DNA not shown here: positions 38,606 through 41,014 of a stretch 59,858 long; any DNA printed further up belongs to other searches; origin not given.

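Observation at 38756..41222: Chorismate mutase translationally coupled to a 700-aa PLP decarboxylase-like enzyme, divergent from ubiT: a possible prephenate supply and by-product module for U32 hydroxylases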

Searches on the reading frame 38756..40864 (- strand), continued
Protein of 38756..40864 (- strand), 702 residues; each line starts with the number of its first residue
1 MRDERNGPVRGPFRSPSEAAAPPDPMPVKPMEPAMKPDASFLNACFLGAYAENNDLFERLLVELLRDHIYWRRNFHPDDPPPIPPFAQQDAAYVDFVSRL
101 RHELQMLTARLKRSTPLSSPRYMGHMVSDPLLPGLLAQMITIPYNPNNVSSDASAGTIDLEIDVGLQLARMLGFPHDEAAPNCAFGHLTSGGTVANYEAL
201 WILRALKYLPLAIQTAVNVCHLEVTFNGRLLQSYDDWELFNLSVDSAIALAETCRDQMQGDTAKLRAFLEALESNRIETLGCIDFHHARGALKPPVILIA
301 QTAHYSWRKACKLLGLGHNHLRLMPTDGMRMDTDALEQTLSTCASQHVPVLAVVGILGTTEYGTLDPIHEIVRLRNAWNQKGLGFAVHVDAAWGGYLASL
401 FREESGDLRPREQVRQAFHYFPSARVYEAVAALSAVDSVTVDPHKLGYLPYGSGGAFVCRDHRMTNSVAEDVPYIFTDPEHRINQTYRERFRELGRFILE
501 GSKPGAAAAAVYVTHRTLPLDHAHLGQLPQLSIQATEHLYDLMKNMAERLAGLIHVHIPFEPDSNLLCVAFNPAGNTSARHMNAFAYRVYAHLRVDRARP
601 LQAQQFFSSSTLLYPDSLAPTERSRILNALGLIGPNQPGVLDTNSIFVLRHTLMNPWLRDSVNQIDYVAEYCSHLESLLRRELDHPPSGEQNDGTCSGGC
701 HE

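Call 14: find_encoding_contigs(protein=P0004, flank=10000, max_places=3)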
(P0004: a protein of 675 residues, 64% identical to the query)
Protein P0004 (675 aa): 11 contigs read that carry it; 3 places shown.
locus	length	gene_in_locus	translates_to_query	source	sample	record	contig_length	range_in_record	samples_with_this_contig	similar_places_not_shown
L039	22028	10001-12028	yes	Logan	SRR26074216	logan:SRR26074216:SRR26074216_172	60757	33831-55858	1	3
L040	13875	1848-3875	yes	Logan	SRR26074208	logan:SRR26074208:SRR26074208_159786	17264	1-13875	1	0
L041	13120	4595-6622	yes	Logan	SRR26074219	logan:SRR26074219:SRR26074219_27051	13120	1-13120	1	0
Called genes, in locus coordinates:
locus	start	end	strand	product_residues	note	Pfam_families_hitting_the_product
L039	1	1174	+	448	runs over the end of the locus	-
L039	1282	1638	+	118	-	PF00034:Cytochrom_C (weak)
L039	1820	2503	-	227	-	PF01569:PAP2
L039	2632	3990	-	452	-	PF00083:Sugar_tr, PF07690:MFS_1, PF21987:YajR_YAM (weak)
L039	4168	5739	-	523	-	PF00890:FAD_binding_2, PF01266:DAO (weak), PF07992:Pyr_redox_2 (weak), PF12831:FAD_oxidored (weak), PF02910:Succ_DH_flav_C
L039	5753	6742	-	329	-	PF02445:NadA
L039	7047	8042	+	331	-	PF01136:Peptidase_U32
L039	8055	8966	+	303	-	PF01136:Peptidase_U32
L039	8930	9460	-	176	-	PF02036:SCP2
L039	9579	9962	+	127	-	PF01817:CM_2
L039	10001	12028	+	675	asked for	PF00282:Pyridoxal_deC, PF21391:tyr_de_CO2_C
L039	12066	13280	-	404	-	PF00109:ketoacyl-synt, PF02801:Ketoacyl-synt_C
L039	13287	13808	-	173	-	PF07977:FabA, PF22818:ApeI-like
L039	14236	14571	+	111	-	-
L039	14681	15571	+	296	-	PF04333:MlaA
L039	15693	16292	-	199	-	PF01569:PAP2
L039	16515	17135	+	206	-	PF09335:VTT_dom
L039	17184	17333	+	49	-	-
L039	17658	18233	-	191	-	PF13302:Acetyltransf_3, PF13420:Acetyltransf_4 (weak), PF00583:Acetyltransf_1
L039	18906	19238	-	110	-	PF13466:STAS_2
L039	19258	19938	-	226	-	PF05494:MlaC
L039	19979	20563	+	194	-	-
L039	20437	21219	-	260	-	PF02405:MlaE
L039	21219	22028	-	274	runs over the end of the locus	PF00005:ABC_tran, PF13304:AAA_21 (faint)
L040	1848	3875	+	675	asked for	PF00282:Pyridoxal_deC, PF21391:tyr_de_CO2_C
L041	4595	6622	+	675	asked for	PF00282:Pyridoxal_deC, PF21391:tyr_de_CO2_C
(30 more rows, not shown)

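Call 15: find_encoding_contigs(protein=P0007, flank=10000, max_places=1)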
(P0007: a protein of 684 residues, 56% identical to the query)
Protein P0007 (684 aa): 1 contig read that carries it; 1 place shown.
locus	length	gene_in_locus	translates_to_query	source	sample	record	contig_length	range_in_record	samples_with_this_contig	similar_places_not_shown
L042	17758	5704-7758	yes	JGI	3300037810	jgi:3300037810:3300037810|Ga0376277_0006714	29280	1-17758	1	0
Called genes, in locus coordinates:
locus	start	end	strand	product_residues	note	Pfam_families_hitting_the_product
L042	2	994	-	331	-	?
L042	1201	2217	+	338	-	PF01136:Peptidase_U32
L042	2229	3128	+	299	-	PF01136:Peptidase_U32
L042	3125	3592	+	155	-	PF02036:SCP2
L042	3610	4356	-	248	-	PF00027:cNMP_binding, PF13545:HTH_Crp_2, PF00325:Crp (weak)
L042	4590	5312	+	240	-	PF04405:ScdA_N, PF01814:Hemerythrin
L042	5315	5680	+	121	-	PF08859:DGC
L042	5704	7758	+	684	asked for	PF00282:Pyridoxal_deC, PF21391:tyr_de_CO2_C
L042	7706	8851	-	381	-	PF00512:HisKA (weak), PF02518:HATPase_c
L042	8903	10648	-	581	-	PF02776:TPP_enzyme_N, PF00205:TPP_enzyme_M, PF02775:TPP_enzyme_C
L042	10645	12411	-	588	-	PF07992:Pyr_redox_2 (faint), PF00890:FAD_binding_2, PF01266:DAO, PF13450:NAD_binding_8 (weak)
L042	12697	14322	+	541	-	PF13188:PAS_8 (faint), PF00989:PAS, PF08448:PAS_4, PF13426:PAS_9, PF08447:PAS_3 (weak)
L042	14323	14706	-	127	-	-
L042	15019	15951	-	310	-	-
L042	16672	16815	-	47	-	-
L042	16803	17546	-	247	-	PF13401:AAA_22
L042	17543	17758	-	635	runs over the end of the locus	-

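Call 16: find_encoding_contigs(protein=P0017, flank=10000, max_places=1)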
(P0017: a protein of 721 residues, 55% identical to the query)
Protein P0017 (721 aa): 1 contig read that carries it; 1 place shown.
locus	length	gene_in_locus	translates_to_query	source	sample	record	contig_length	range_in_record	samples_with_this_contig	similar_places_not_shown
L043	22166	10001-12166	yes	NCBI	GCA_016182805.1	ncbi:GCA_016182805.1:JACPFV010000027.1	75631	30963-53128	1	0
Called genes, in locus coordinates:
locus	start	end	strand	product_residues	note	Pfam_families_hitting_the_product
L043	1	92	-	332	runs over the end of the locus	PF12625:Arabinose_bd, PF00165:HTH_AraC (faint), PF12833:HTH_18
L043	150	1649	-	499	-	PF20695:UbiD_N, PF01977:UbiD, PF20696:UbiD_C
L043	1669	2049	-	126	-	PF04247:SirB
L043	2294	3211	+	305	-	PF04055:Radical_SAM, PF16199:Radical_SAM_C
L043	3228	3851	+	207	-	PF12766:Pyridox_oxase_2, PF01243:PNPOx_N, PF10590:PNP_phzG_C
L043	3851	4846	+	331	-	PF01136:Peptidase_U32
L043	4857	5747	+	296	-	PF01136:Peptidase_U32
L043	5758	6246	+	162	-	PF02036:SCP2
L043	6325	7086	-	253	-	PF00027:cNMP_binding, PF13545:HTH_Crp_2, PF00325:Crp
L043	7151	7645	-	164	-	PF02082:Rrf2, PF12802:MarR_2 (weak)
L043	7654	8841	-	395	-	PF05940:NnrS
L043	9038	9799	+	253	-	PF04405:ScdA_N, PF01814:Hemerythrin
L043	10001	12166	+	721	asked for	PF00282:Pyridoxal_deC, PF21391:tyr_de_CO2_C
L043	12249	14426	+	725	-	PF13336:AcetylCoA_hyd_C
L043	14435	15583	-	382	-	PF00512:HisKA (weak), PF02518:HATPase_c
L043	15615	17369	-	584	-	PF02776:TPP_enzyme_N, PF00205:TPP_enzyme_M, PF02775:TPP_enzyme_C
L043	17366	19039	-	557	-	PF00890:FAD_binding_2, PF01266:DAO, PF01494:FAD_binding_3 (faint), PF03486:HI0933_like (faint), PF07992:Pyr_redox_2 (faint), PF12831:FAD_oxidored (weak), PF13450:NAD_binding_8 (weak)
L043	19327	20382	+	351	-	PF00027:cNMP_binding, PF00581:Rhodanese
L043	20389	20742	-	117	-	PF07238:PilZ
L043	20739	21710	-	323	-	PF13177:DNA_pol3_delta2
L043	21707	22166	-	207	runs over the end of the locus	PF13521:AAA_28 (faint), PF02223:Thymidylate_kin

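Call 17: find_encoding_contigs(protein=P0006, flank=10000, max_places=1)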
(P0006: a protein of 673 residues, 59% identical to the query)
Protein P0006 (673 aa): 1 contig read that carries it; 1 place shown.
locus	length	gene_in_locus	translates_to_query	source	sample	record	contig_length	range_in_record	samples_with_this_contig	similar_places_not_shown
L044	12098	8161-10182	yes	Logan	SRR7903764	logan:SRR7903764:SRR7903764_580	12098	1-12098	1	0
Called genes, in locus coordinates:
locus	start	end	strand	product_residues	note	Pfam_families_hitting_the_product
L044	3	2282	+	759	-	?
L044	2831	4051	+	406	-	PF02463:SMC_N (weak), PF13175:AAA_15, PF13476:AAA_23 (weak), PF13555:AAA_29 (weak), PF13304:AAA_21, PF13175:AAA_15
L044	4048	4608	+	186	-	PF14103:DUF4276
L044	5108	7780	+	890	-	PF17767:NAPRTase_N, PF04095:NAPRTase (weak)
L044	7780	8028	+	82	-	-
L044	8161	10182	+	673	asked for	PF00282:Pyridoxal_deC, PF21391:tyr_de_CO2_C (weak)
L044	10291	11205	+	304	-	PF13391:HNH_2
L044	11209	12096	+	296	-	?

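Call 18: search_solved_structures(query=window:38756-40864:-, max_evalue=0.00001, show_alignments=1)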
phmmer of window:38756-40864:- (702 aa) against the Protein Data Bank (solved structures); distinct sequences matched with E-value up to 0.00001: 21.
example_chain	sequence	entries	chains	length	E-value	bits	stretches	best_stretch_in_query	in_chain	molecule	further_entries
5hsi_A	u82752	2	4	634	2.6e-88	300.7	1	42-669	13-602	Putative decarboxylase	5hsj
7cwx_A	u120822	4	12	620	4e-87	296.7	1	41-667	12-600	Decarboxylase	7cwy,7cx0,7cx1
7cwz_A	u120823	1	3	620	2.8e-86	294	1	41-667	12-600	Decarboxylase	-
6ebn_A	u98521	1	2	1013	7.4e-82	279.3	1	38-528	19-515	non canonical aromatic amino acid decarboxylase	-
8zpi_A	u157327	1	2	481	3.5e-21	78.8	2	289-398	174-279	Diaminobutyrate-2-oxoglutarate transaminase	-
5o5c_A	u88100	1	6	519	5e-16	61.8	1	299-399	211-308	Putative decarboxylase involved in desferrioxamine biosynthesis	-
4rit_B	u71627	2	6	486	5.1e-14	55.1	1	290-399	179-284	Pyridoxal-dependent decarboxylase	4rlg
4rj0_B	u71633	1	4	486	5.5e-14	55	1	290-399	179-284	Pyridoxal-dependent decarboxylase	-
4riz_A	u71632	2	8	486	5.5e-14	55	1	290-399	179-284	Pyridoxal-dependent decarboxylase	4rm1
3f9t_A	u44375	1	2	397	5.5e-12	48.4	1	294-476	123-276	L-tyrosine decarboxylase MfnA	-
6m4y_A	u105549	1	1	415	6.4e-12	48.2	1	294-476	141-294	L-tyrosine/L-aspartate decarboxylase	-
6jy1_A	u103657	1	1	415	6.5e-12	48.2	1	294-476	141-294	L-tyrosine/L-aspartate decarboxylase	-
6ldr_A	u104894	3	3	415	4.4e-11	45.4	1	294-476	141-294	L-tyrosine/L-aspartate decarboxylase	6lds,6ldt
6enz_A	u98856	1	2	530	3e-08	36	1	294-396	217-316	Acidic amino acid decarboxylase GADL1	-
2okk_A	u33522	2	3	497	3.2e-08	35.9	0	292-398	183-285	Glutamate decarboxylase 2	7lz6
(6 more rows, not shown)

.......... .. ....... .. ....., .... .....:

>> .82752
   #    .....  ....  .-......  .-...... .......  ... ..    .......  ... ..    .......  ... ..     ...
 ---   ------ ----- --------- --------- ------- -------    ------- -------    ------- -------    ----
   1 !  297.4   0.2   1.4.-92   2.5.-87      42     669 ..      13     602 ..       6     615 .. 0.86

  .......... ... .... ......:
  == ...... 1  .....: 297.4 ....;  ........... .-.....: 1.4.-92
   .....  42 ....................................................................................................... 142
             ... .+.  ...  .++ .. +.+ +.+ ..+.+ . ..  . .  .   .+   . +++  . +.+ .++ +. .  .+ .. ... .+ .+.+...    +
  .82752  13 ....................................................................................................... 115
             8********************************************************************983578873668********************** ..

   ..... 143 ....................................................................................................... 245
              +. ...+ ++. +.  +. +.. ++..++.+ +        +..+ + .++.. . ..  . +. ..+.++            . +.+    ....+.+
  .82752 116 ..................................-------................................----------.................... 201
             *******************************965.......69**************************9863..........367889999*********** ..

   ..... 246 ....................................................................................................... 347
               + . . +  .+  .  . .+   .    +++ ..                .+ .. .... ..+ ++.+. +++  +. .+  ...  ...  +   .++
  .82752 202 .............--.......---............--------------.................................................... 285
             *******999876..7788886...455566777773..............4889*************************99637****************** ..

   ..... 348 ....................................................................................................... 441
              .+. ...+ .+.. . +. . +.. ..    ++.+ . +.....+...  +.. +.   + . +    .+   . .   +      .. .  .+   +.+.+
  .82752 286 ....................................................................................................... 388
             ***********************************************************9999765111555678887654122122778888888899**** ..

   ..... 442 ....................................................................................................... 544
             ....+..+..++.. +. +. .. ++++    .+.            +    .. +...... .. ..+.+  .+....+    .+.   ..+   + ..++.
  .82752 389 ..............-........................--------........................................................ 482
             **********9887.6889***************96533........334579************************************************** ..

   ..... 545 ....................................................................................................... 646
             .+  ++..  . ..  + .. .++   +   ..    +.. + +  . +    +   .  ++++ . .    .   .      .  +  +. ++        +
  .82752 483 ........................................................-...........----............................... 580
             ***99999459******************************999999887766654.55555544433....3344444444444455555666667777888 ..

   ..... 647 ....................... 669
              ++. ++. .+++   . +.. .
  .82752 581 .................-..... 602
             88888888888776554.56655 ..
